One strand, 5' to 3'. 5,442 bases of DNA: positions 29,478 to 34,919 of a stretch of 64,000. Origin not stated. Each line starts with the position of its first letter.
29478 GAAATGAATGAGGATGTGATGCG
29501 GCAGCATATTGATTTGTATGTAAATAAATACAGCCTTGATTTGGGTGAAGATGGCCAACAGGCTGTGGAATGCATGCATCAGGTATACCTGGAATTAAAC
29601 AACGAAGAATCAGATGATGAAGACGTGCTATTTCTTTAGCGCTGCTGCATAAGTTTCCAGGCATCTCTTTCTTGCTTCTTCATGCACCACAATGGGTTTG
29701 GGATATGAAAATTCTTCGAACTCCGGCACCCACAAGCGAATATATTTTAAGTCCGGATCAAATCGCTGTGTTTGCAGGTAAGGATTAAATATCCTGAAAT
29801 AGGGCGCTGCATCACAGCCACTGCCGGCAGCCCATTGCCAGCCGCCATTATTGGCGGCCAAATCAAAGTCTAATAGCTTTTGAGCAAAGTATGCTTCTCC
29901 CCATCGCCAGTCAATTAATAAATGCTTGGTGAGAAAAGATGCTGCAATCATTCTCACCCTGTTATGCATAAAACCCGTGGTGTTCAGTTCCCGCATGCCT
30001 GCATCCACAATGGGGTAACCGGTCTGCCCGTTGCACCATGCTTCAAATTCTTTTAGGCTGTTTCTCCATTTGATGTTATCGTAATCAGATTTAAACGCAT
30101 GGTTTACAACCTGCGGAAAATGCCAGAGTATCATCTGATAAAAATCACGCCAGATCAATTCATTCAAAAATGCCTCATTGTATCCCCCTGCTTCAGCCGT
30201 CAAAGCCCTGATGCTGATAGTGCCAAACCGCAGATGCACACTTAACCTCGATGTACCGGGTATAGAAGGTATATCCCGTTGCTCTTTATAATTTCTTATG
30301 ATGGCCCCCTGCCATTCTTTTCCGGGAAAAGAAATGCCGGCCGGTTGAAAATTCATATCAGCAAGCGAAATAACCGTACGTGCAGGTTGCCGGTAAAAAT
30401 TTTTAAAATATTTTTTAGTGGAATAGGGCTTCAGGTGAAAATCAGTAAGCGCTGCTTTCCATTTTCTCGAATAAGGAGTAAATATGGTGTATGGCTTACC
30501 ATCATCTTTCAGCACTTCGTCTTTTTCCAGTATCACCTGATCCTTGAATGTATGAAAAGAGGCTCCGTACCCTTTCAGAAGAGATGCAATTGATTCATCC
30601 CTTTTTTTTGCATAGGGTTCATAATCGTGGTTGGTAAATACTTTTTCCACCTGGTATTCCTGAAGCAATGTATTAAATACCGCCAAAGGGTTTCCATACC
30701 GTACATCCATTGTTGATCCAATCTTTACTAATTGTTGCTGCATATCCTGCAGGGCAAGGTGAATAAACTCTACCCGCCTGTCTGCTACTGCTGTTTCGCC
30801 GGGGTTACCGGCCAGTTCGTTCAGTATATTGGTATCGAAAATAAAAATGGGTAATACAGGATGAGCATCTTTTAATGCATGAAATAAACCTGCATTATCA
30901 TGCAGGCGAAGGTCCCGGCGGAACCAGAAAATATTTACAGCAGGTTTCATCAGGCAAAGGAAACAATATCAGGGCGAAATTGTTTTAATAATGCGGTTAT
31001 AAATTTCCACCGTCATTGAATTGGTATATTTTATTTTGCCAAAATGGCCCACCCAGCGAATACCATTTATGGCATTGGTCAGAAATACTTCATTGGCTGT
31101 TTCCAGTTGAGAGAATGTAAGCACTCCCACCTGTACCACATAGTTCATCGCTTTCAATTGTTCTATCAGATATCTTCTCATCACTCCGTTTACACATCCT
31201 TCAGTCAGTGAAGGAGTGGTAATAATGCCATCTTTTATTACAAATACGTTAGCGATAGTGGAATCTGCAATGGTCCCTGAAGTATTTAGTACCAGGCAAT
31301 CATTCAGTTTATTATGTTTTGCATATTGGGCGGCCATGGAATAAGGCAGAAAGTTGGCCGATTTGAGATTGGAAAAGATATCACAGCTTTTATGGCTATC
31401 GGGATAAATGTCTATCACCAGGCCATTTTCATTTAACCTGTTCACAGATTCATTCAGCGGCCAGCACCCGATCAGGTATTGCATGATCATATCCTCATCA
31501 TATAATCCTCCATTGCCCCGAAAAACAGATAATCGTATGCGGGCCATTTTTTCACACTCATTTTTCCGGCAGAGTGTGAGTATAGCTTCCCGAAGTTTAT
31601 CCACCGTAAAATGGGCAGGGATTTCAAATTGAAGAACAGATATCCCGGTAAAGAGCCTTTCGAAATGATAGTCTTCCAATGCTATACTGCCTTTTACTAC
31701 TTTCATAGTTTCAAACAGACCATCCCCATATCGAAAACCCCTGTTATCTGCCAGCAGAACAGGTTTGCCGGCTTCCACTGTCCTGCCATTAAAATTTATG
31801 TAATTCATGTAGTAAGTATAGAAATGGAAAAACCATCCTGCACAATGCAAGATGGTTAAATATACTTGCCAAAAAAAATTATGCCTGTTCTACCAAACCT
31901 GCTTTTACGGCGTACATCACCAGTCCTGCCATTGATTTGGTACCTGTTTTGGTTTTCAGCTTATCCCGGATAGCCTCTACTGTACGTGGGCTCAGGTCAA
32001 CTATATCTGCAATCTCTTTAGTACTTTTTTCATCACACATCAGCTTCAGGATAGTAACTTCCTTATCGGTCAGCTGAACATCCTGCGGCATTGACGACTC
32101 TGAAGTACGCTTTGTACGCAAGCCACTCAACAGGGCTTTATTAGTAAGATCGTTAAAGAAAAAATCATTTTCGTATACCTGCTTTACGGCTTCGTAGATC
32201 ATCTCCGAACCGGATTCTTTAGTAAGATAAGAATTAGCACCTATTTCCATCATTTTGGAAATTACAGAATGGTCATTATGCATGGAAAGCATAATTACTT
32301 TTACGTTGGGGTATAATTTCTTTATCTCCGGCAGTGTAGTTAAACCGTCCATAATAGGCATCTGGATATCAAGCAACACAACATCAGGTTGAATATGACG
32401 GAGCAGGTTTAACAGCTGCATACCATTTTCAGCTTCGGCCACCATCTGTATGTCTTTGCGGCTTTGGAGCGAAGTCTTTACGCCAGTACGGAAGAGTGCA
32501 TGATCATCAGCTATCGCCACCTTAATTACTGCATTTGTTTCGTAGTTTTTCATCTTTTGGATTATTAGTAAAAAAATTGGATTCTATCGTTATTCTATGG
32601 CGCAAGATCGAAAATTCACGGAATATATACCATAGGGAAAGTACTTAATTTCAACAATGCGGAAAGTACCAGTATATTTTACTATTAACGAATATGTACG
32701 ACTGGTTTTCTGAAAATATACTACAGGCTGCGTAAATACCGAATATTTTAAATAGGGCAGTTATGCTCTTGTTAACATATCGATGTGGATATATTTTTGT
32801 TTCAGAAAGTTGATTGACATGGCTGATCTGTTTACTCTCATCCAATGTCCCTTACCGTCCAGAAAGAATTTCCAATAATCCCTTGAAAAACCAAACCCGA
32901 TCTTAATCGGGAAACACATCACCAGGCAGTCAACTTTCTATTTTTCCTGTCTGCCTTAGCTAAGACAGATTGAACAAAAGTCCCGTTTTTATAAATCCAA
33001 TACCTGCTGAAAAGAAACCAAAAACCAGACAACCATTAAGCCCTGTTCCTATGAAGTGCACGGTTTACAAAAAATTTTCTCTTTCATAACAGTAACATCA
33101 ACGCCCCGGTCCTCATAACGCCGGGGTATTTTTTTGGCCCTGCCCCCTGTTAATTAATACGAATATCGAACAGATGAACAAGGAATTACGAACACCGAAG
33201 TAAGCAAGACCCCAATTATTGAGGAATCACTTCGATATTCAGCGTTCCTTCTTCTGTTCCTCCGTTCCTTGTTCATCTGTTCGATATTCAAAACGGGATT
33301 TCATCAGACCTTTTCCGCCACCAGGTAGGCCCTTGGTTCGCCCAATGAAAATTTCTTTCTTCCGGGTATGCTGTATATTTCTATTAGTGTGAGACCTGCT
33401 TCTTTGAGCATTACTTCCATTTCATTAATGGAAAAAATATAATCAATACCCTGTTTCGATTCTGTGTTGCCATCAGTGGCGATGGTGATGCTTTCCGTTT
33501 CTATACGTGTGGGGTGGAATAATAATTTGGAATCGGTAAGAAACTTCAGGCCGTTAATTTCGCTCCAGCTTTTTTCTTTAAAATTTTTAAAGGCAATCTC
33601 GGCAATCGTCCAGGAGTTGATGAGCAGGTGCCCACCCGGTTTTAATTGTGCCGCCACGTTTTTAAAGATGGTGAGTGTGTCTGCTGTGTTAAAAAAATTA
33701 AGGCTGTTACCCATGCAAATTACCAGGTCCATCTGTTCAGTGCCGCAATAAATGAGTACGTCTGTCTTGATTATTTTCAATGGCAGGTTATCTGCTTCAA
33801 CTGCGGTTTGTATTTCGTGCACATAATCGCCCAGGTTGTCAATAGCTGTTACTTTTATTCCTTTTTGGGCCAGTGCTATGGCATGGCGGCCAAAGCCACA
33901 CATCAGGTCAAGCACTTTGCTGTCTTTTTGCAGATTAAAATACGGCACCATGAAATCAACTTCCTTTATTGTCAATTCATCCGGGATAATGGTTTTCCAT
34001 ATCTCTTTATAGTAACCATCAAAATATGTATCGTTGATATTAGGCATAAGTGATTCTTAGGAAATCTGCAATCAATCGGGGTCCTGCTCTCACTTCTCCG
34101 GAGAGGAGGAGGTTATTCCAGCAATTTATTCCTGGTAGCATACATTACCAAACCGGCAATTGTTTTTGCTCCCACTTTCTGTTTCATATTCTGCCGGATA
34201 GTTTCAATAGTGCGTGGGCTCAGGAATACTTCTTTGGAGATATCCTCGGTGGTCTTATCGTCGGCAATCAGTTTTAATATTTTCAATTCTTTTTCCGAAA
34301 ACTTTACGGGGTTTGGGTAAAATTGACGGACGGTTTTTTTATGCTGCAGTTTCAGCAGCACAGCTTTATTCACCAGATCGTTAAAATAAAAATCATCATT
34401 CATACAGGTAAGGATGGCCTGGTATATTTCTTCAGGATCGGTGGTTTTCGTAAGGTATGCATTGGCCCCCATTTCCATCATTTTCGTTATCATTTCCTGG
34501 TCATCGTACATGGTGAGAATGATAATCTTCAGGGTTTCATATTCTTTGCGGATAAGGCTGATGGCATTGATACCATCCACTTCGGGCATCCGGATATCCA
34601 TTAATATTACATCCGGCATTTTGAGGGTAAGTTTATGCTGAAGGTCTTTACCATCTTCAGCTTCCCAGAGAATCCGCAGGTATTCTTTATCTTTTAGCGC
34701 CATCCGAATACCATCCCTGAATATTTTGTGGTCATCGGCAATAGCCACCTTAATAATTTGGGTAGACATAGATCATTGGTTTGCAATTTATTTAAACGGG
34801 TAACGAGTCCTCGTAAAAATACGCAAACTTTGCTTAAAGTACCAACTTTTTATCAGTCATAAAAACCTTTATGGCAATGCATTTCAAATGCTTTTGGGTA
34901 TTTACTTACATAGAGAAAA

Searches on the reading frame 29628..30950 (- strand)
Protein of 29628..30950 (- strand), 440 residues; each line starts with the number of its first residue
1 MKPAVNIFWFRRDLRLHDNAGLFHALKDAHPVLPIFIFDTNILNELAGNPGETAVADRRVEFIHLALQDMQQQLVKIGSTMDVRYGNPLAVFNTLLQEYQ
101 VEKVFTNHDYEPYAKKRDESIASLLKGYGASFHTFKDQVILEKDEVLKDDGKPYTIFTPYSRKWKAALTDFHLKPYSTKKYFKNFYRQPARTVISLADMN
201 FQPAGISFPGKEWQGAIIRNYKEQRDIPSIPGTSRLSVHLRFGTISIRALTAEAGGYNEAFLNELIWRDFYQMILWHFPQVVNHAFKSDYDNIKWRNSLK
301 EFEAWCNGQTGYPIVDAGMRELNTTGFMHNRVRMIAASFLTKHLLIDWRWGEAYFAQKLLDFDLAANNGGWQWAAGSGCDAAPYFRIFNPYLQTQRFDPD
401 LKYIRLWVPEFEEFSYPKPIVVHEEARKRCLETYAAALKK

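Call 50: search_protein_families(library=pfam, proteins=[window:29628-30950:-], max_evalue=0.01)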
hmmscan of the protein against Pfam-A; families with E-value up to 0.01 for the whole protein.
window:29628-30950:- (440 aa): 2 families
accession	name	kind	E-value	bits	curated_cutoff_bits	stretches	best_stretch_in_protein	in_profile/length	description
PF03441.19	FAD_binding_7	-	8.2e-76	254.4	27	1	261-414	1-156/203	FAD binding domain of DNA photolyase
PF00875.24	DNA_photolyase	-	4.1e-44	150.9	26.6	1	7-169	2-157/164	DNA photolyase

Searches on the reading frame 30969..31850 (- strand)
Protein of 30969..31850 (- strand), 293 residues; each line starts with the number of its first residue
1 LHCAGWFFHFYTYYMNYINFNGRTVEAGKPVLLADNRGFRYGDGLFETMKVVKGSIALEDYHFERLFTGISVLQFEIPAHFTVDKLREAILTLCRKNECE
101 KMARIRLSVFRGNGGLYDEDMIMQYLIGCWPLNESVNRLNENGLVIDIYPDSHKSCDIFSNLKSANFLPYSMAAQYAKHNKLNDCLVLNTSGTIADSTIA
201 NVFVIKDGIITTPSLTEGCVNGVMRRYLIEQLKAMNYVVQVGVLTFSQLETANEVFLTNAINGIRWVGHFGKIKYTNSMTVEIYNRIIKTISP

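Call 50: search_protein_families(library=pfam, proteins=[window:30969-31850:-], max_evalue=0.01)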
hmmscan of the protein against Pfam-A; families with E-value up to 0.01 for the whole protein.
window:30969-31850:- (293 aa): 2 families
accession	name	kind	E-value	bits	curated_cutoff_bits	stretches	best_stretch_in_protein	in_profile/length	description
PF01063.24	Aminotran_4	-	1.7e-42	146.2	28.5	1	44-267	1-220/223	Amino-transferase class IV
PF23286.1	LRR_13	-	0.0085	16.2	30.1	0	66-164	70-160/210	Disease resistance protein RPS4B-like, leucine-rich repeats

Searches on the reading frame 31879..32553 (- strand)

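Call 50: search_protein_families(library=pfam, proteins=[window:31879-32553:-], max_evalue=0.01)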
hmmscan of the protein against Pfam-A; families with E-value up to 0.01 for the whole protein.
window:31879-32553:- (224 aa): 5 families
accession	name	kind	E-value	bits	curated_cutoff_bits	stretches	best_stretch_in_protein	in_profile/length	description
PF00072.30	Response_reg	-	6.4e-29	100.8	30.2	1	12-123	1-110/111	Response regulator receiver domain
PF00196.25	GerE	-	8.1e-12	45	23.5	1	160-215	2-57/57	Bacterial regulatory proteins, luxR family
PF13384.12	HTH_23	-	0.0016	18.7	24.6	1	167-199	9-41/50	Homeodomain-like domain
PF08281.18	Sigma70_r4_2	-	0.0024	17.9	25.7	1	161-193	11-44/54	Sigma-70, region 4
PF13542.12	HTH_Tnp_ISL3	-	0.0033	17.3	27.4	1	167-195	19-46/51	Helix-turn-helix domain of transposase family ISL3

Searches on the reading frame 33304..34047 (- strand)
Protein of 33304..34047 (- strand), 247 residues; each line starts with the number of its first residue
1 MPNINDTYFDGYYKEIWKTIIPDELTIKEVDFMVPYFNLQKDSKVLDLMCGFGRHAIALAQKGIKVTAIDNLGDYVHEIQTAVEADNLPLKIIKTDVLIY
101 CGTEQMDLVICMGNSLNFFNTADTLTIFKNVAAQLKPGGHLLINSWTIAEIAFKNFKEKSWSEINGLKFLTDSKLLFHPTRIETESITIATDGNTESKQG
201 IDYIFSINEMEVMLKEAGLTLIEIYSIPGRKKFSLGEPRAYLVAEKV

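Call 50: search_protein_families(library=pfam, proteins=[window:33304-34047:-], max_evalue=0.01)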
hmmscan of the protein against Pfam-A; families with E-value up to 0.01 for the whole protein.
window:33304-34047:- (247 aa): 11 families
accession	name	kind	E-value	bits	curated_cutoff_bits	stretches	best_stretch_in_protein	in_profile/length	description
PF13649.12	Methyltransf_25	-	3.5e-14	53.7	27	1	45-139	1-97/97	Methyltransferase domain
PF03848.20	TehB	-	3.1e-09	37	20.4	1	40-144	29-133/193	Tellurite resistance protein TehB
PF08241.18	Methyltransf_11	-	2.2e-08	35.1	21.2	1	46-143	1-95/95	Methyltransferase domain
PF13489.12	Methyltransf_23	-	5.4e-07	29.9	27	1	28-223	11-163/164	Methyltransferase domain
PF05175.20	MTS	-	1e-06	29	23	1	32-143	22-138/170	Methyltransferase small domain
PF13847.12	Methyltransf_31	-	2.4e-06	27.7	27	1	40-160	2-126/145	Methyltransferase domain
PF08242.18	Methyltransf_12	-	8.5e-06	26.9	30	1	46-141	1-98/98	Methyltransferase domain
PF02353.26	CMAS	-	2.9e-05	24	27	1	7-155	30-176/273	Mycolic acid cyclopropane synthetase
PF03141.22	Methyltransf_29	-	0.0027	16.8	23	1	28-166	103-239/506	Putative S-adenosyl-L-methionine-dependent methyltransferase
PF01135.25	PCMT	-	0.0085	16.3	20.3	0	30-143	62-171/210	Protein-L-isoaspartate(D-aspartate) O-methyltransferase (PCMT)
PF01739.24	CheR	-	0.0092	15.9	27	0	103-143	134-173/195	CheR methyltransferase, SAM binding domain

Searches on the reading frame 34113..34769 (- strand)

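Call 50: search_protein_families(library=pfam, proteins=[window:34113-34769:-], max_evalue=0.01)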
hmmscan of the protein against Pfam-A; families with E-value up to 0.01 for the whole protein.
window:34113-34769:- (218 aa): 3 families
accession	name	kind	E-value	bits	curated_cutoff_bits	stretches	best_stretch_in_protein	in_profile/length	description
PF00072.30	Response_reg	-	7.8e-28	97.3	30.2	1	8-119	1-110/111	Response regulator receiver domain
PF00196.25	GerE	-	1.6e-12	47.3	23.5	1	157-211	3-57/57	Bacterial regulatory proteins, luxR family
PF05314.16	Baculo_ODV-E27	-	0.0065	15.9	25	1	75-140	188-255/295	Baculovirus occlusion-derived virus envelope protein EC27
